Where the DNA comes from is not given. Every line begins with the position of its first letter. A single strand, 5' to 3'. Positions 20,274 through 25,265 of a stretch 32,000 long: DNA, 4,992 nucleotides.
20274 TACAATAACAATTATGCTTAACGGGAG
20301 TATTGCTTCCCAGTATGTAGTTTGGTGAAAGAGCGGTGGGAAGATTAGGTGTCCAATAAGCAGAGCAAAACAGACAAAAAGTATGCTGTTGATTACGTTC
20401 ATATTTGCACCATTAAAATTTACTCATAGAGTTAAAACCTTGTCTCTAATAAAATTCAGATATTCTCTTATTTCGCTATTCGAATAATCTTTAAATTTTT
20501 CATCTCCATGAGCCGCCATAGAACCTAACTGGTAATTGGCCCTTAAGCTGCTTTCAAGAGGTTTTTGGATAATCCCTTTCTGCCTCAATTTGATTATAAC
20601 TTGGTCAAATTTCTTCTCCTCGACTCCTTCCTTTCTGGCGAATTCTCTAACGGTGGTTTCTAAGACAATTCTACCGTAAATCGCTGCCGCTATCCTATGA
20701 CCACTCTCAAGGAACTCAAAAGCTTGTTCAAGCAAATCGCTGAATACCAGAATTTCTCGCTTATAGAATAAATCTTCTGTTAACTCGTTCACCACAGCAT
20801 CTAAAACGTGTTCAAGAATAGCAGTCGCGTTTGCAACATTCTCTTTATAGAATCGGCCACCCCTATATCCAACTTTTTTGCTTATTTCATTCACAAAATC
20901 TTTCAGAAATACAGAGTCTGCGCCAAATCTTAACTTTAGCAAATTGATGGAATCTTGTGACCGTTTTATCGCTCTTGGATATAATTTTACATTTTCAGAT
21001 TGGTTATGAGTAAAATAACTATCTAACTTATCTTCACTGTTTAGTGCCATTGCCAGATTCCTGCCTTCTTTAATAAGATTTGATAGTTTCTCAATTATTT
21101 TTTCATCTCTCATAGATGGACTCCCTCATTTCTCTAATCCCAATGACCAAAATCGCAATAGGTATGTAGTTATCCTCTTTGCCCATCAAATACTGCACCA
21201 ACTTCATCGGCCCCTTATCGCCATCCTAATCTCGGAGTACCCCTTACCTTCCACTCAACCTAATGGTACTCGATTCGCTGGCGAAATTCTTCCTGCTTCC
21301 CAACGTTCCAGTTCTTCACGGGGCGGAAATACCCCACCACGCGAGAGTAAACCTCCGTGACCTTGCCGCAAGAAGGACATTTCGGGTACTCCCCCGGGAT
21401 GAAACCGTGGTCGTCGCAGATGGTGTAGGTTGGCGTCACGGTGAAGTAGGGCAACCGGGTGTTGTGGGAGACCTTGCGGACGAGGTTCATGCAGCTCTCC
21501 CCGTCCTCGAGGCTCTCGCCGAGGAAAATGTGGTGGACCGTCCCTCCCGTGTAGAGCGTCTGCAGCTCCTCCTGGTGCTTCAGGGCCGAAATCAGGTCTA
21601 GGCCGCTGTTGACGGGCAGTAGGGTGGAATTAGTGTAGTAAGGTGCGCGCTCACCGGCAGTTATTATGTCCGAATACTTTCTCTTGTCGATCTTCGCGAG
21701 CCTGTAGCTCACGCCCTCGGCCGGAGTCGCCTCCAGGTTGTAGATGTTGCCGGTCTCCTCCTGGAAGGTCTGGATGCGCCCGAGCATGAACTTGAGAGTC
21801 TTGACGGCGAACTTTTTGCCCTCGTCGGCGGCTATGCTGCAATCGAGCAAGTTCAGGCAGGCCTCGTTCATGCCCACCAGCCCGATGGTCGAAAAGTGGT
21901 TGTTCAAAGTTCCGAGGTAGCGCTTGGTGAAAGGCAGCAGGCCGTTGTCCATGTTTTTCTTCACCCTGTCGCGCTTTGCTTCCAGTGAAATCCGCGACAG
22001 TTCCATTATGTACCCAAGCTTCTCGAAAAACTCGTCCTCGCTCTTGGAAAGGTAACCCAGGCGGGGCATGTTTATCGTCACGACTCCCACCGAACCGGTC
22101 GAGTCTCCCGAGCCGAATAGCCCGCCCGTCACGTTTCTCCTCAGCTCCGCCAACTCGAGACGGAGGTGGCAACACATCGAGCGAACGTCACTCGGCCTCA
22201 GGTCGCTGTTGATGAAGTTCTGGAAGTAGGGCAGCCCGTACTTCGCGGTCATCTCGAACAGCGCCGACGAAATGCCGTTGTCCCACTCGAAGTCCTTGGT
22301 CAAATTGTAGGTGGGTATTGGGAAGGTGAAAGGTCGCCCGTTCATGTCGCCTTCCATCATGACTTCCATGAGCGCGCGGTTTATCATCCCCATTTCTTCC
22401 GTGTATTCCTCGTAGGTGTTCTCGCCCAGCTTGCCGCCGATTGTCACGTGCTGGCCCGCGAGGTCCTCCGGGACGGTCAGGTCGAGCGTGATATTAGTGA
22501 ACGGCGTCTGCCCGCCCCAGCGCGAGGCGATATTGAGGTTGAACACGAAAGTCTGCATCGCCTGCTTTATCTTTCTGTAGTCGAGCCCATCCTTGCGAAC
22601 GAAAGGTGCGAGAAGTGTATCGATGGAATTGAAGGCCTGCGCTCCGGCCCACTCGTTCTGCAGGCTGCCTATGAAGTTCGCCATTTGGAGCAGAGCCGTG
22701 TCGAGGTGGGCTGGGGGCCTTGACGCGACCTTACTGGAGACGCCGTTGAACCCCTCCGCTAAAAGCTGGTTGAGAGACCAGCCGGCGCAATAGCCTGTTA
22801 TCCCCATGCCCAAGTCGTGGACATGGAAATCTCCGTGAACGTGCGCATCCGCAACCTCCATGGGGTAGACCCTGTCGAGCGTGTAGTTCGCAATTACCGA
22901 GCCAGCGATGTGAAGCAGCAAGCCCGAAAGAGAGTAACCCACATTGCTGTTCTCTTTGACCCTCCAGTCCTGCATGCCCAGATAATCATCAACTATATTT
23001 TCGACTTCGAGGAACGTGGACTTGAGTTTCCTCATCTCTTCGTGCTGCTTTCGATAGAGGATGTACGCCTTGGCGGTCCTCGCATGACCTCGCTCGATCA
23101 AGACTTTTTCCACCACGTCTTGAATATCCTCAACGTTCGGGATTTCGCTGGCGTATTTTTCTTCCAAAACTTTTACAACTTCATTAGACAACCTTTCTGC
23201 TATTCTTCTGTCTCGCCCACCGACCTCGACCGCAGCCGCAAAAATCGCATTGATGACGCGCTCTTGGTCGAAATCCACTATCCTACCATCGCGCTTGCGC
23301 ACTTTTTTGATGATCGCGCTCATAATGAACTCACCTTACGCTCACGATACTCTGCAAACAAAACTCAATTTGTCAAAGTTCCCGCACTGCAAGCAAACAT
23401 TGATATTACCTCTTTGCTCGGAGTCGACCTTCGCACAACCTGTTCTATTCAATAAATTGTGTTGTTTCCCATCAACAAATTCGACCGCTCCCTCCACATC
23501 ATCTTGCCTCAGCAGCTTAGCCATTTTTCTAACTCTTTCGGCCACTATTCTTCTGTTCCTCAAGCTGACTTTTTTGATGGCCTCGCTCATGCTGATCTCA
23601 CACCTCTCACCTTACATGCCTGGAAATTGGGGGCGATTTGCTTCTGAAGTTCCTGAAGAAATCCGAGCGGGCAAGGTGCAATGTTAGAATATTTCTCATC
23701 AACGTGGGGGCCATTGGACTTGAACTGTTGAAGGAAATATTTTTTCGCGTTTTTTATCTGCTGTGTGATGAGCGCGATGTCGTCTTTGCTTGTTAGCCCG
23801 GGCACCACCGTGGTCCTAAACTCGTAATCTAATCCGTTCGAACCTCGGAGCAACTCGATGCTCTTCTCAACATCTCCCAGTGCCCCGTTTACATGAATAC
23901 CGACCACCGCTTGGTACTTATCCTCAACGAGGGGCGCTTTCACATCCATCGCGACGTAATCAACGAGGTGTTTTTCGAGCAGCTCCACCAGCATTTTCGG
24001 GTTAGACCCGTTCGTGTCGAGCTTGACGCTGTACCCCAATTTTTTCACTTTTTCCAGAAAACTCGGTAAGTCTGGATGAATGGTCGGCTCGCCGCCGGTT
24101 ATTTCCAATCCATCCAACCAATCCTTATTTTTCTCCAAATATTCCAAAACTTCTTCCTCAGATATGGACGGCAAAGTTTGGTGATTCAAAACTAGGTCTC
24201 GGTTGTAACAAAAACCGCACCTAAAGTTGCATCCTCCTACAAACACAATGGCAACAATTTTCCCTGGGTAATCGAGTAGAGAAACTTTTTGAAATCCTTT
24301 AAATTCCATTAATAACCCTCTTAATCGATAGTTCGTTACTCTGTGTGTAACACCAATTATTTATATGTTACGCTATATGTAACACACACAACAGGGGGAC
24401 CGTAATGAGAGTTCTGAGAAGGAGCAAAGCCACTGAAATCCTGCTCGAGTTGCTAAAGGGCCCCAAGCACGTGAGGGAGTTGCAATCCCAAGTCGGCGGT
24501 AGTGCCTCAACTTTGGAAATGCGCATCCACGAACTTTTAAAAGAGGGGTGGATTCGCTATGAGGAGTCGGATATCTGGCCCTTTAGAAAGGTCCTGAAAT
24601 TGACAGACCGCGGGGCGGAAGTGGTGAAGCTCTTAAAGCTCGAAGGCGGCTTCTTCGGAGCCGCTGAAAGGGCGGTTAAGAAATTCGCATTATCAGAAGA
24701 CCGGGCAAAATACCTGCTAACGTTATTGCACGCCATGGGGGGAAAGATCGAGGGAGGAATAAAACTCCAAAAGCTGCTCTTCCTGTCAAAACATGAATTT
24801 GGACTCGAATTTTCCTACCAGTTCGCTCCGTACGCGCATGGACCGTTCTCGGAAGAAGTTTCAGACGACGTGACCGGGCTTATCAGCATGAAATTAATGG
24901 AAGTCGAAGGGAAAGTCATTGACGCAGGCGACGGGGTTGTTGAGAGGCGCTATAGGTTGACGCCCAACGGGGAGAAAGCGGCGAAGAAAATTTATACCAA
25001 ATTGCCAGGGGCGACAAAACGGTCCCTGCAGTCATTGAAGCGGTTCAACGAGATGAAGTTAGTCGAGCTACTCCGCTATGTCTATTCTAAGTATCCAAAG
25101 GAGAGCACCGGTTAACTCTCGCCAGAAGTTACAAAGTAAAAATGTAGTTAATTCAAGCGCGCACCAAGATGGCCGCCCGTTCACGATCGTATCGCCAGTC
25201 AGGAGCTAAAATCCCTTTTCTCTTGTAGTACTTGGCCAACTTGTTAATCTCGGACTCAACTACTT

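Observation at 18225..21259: AT-rich four-gene accessory islet between the MATE exporter and nrdD: candidate uncharacterised defence or stress module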

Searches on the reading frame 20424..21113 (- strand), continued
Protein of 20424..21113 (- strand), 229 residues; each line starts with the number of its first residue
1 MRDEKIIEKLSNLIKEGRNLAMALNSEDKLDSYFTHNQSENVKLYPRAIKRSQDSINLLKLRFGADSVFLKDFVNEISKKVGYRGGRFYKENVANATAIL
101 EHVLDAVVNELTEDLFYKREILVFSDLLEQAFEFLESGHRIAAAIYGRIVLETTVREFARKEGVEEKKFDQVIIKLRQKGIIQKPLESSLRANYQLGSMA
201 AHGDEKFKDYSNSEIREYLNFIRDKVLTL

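Call 96: fold_search(model_id=the predicted structure, library=viral)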
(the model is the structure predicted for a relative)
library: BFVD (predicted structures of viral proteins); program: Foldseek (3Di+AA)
matches with E <= 10: 94; with E <= 0.001: 0
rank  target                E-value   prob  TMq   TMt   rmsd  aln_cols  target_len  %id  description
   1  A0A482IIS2            2.1e-01  1.00  0.36  0.27   2.7       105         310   22  (no name in the UniProt tables at hand)
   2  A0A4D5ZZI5            1.1e+00  0.21  0.29  0.18  13.9       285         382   15  (no name in the UniProt tables at hand)
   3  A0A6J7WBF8            1.1e+00  0.09  0.17  0.09  24.4       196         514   11  Uncharacterized protein [uncultured Caudovirales phage]
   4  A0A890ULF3            1.3e+00  0.16  0.29  0.19  24.3       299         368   10  (no name in the UniProt tables at hand)
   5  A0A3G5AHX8            1.7e+00  0.03  0.16  0.07  22.0       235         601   12  Putative orfan [Satyrvirus sp.]
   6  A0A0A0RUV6            2.1e+00  0.16  0.22  0.21  19.2       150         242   11  Nucleotidyltransferase [Bacillus phage Mater]
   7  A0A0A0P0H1            2.3e+00  0.25  0.29  0.39  11.0       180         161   12  Prophage DNA injection protein [Enterobacteria phage IME_EC2]
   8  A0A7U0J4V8            2.3e+00  0.04  0.16  0.05  20.5       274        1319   13  (no name in the UniProt tables at hand)
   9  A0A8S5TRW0            2.3e+00  0.03  0.12  0.07  28.1       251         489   12  Minor capsid protein [Siphoviridae sp. ctW4q29]
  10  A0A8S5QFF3            2.6e+00  0.38  0.30  0.43   5.9       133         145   10  HEPN domain-containing protein [Siphoviridae sp. ct73D3]
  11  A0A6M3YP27            2.8e+00  0.06  0.20  0.10  23.7       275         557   10  Uncharacterized protein (Fragment) [Riboviria sp.]
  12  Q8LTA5                2.9e+00  0.25  0.27  0.35   6.0       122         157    7  Uncharacterized protein [Lactobacillus phage A2]
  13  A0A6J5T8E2            2.9e+00  0.08  0.20  0.08  17.4       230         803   13  Uncharacterized protein [uncultured Caudovirales phage]
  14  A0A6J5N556            2.9e+00  0.02  0.14  0.05  21.1       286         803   13  Uncharacterized protein [uncultured Caudovirales phage]
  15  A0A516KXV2            3.0e+00  0.09  0.22  0.28  18.6       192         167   12  (no name in the UniProt tables at hand)
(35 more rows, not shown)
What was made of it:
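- Tried and rejected: Foldseek against viral models gave one probable DUF4145 hit and nothing else useful (call 96).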

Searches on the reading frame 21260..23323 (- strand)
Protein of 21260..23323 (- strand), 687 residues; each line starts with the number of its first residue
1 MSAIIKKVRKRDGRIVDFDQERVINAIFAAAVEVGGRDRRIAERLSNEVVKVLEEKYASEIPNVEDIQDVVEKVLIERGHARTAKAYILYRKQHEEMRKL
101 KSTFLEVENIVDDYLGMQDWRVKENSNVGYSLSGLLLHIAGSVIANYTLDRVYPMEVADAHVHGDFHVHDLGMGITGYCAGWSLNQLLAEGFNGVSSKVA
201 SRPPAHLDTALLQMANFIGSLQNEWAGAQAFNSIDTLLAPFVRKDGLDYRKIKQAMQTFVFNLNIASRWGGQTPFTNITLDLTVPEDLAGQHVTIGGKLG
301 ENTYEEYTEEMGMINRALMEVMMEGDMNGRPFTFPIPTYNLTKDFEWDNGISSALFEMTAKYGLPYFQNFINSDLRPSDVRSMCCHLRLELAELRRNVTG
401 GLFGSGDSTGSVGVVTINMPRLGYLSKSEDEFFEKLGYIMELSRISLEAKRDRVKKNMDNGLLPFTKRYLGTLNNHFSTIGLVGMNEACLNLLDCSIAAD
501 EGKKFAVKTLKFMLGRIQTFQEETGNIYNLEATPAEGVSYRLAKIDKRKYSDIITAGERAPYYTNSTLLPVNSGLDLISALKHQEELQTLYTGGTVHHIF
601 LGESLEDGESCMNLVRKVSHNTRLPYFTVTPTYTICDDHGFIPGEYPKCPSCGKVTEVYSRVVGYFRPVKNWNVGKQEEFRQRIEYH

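Call 16: find_related_loci(query=window:21260-23323:-, collection=genome_contigs, flank=10000)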
Query window:21260-23323:- (687 aa) in genome_contigs; peptide patterns used: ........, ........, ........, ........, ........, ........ (x = any residue, [..] = any of these).
600 stretches matched a pattern (row limit reached: there are more); 598 encode a relative of the query (tblastn E <= 1e-3); the best 80 are kept; 80 distinct loci.
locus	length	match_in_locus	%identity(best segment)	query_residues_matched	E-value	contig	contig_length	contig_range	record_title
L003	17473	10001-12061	94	1-687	0e+0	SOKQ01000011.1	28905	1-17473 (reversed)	MAG: Hadesarchaea archaeon isolate E44_bin86 NODE_422_length_28905_cov_9.080901, whole genome shotgun sequence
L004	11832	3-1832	95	78-687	0e+0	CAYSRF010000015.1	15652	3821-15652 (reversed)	MAG TPA_asm: Candidatus Hadarchaeota archaeon isolate SRP239594_co1_80 genome assembly, contig: NODE_1667_length_15652_c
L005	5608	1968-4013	71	5-686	0e+0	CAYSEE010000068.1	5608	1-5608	MAG TPA_asm: uncultured Clostridia bacterium isolate binchicken_co184_665 genome assembly, contig: NODE_30931_length_560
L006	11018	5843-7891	66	5-687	0e+0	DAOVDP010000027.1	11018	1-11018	MAG TPA_asm: Candidatus Latescibacterota bacterium isolate CSMAG_1060 CSMAG_1060_k141_134178_length_11018_cov_14.7109, w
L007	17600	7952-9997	66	5-686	0e+0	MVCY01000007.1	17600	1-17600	MAG: Candidatus Latescibacteria bacterium 4484_181 ex4484_181_scaffold_3756, whole genome shotgun sequence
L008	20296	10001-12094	60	7-686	0e+0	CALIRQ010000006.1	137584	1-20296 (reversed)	MAG: uncultured archaeon isolate S1_Bin_METABAT__214_1 genome assembly, contig: c_000002610512, whole genome shotgun seq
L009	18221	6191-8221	63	8-686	0e+0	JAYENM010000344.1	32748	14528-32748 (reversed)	MAG: candidate division WOR-3 bacterium isolate MAG055 MAG055_344, whole genome shotgun sequence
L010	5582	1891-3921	63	8-686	0e+0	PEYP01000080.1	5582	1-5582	MAG: bacterium (Candidatus Stahlbacteria) CG08_land_8_20_14_0_20_40_26 CG08_land_8_20_14_0.20_scaffold_16932_c, whole ge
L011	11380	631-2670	60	5-683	0e+0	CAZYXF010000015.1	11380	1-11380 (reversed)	MAG TPA_asm: uncultured archaeon isolate binchicken_co409_19 genome assembly, contig: NODE_695_length_11380_cov_18.75443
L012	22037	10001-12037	69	5-683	0e+0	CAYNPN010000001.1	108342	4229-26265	MAG TPA_asm: Candidatus Hadarchaeota archaeon isolate ERP127260_co1_66 genome assembly, contig: NODE_21_length_108342_co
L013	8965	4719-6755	61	5-683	0e+0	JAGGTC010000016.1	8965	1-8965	MAG: Deltaproteobacteria bacterium isolate AUK038 PB_MANV_038_c_000000000436, whole genome shotgun sequence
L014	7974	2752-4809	58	5-687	0e+0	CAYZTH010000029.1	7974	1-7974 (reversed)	MAG TPA_asm: Candidatus Woesearchaeota archaeon isolate SRP178699_co1_214 genome assembly, contig: NODE_12923_length_797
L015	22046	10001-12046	59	5-686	0e+0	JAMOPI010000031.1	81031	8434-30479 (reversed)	MAG: Candidatus Desulfofervidaceae bacterium isolate 4559-240_metabat1_scaf2bin.031 4559-240_scaffold_67_c1, whole genom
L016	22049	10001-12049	59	5-687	0e+0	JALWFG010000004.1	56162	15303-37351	MAG: Candidatus Desulfofervidaceae bacterium isolate T11_metabat2_scaf2bin.034 T11_NODE_125_length_56162_cov_15.348925,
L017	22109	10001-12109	57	1-686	0e+0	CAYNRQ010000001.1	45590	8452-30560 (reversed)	MAG TPA_asm: uncultured archaeon isolate binchicken_co19_608 genome assembly, contig: NODE_945_length_45590_cov_9.305501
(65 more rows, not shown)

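Call 39: search_protein_families(library=pfam, proteins=[L004:1916-2395:+, L004:2532-2918:+, L003:12969-13925:-, L003:14623-15306:-, L003:15303-15857:-], max_evalue=0.1)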
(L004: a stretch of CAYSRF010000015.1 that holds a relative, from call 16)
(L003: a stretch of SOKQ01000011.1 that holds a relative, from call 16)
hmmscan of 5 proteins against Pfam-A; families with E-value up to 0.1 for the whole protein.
L004:1916-2395:+ (159 aa): 5 families
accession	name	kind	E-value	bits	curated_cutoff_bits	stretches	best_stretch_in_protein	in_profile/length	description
PF13676.11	TIR_2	-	3.9e-16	60.1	28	1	5-111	1-110/122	TIR domain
PF08937.16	ThsB_TIR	-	6.5e-07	30.1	21.2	1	47-92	50-95/100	Thoeris protein ThsB, TIR-like domain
PF10137.14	CAP12-PCTIR_TIR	-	0.00041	20.8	24.7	1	4-67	1-63/119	CAP12/Pycsar effector protein, TIR domain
PF01582.25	TIR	-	0.014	15.7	21.3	1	3-80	2-80/179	TIR domain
PF12575.13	Pox_EPC_I2-L1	-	0.019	15.6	23.4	0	117-157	26-67/72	Poxvirus entry protein complex L1 and I2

L004:2532-2918:+ (128 aa): 1 family
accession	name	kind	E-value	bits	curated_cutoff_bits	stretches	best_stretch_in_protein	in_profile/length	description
PF06486.16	DUF1093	-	0.0042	18.1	26.3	1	53-95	11-55/81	Protein of unknown function (DUF1093)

L003:12969-13925:- (318 aa): 1 family
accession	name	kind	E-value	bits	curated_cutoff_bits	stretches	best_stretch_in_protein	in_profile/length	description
PF14715.11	FixP_N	-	0.082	13.1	24.9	0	38-55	8-24/48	N-terminal domain of cytochrome oxidase-cbb3, FixP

L003:14623-15306:- (227 aa): 1 family
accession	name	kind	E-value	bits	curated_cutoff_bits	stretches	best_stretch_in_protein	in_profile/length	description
PF25518.1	NRG2_N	-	0.026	15.2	27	1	68-116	7-54/90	NRG2 N-terminal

L003:15303-15857:- (184 aa): 4 families
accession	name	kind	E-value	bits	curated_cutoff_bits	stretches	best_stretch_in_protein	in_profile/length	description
PF00413.30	Peptidase_M10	-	3.4e-09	37.2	24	1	130-183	108-158/159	Matrixin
PF05572.19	Peptidase_M43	-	0.011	16.1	23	1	111-147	48-85/152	Pregnancy-associated plasma protein-A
PF13583.11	Reprolysin_4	-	0.013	15.6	22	1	128-150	133-155/203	Metallo-peptidase family M12B Reprolysin-like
PF16313.11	DUF4953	-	0.023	14.4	24.2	1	130-149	13-32/316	Met-zincin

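Call 40: search_protein_families(library=padloc, proteins=[L004:1916-2395:+, L004:2532-2918:+, L003:12969-13925:-, L003:14623-15306:-, L003:15303-15857:-], max_evalue=0.1)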
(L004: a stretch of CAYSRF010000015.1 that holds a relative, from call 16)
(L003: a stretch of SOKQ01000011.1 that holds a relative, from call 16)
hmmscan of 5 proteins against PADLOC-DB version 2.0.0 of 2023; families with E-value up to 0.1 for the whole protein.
L004:1916-2395:+ (159 aa): 12 families
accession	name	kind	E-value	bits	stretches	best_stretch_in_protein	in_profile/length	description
PDLC00436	ThsB1|ThsB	-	8.8e-06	23.3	1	4-83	37-119/183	TIR-like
PDLC00425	ThsB1|ThsB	-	0.00013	19.2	1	49-88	304-343/389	TIR-like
PDLC00433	ThsB1|ThsB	-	0.0004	18.4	1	49-91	53-95/164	TIR-like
PDLC00431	ThsB1|ThsB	-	0.00044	18.7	1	48-90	55-97/162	TIR-like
PDLC00418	ThsB1|ThsB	-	0.0006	17.7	1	52-92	60-100/155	TIR-like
PDLC00419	ThsB1|ThsB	-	0.00069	17.5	1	4-107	29-135/165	TIR-like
PDLC00731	Effector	-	0.0054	13.7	1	3-64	155-216/306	TIR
PDLC00426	ThsB1|ThsB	-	0.0067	13.7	1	50-90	291-331/352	TIR-like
PDLC04688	PDC-M50B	-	0.008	14.4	1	48-90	56-98/162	-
PDLC02962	RT-TIR_XII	-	0.01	12.7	1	3-96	346-423/478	single gene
PDLC02012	SAVED5--SAVED_TIR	-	0.012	12.7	1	4-75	15-85/404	-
PDLC00423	ThsB1|ThsB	-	0.018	12.7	1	4-83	37-122/190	TIR-like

L004:2532-2918:+ (128 aa): 0 families

L003:12969-13925:- (318 aa): 0 families

L003:14623-15306:- (227 aa): 0 families

L003:15303-15857:- (184 aa): 0 families

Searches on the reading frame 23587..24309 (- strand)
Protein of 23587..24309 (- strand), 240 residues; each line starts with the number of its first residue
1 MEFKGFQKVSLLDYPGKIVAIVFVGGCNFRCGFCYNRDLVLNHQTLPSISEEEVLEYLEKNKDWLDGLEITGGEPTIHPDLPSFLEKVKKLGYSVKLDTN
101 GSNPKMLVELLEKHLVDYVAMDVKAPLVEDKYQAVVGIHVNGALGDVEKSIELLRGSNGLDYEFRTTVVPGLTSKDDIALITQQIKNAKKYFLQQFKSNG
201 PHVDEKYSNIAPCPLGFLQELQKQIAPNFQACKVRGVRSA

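Call 104: search_protein_families(library=pfam, proteins=[window:23587-24309:-], max_evalue=0.001)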
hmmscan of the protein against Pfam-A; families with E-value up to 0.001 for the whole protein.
window:23587-24309:- (240 aa): 2 families
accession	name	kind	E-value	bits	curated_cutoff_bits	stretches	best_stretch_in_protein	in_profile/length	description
PF04055.27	Radical_SAM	-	2.6e-21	77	29.5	1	21-176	1-158/166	Radical SAM superfamily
PF13353.11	Fer4_12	-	5.6e-10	40.1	22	1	19-133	7-123/137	4Fe-4S single cluster domain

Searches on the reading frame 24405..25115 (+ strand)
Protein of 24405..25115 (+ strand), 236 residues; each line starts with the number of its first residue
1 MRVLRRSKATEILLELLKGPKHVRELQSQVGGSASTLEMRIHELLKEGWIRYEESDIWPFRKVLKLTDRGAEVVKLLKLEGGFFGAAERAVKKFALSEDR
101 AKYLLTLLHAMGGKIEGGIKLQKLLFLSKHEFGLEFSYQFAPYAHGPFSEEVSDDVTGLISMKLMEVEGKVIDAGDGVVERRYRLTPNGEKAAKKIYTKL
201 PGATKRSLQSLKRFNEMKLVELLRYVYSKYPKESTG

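Call 104: search_protein_families(library=pfam, proteins=[window:24405-25115:+], max_evalue=0.001)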
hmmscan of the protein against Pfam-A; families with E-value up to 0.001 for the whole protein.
window:24405-25115:+ (236 aa): 2 families
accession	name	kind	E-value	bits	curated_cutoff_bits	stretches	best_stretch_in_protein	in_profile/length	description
PF01638.23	HxlR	-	1.7e-06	28.2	20.8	1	12-77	10-76/91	HxlR-like helix-turn-helix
PF25213.1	HVO_A0261_N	-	8.3e-05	22.8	35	0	9-54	13-58/86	HVO_A0261 N-terminal domain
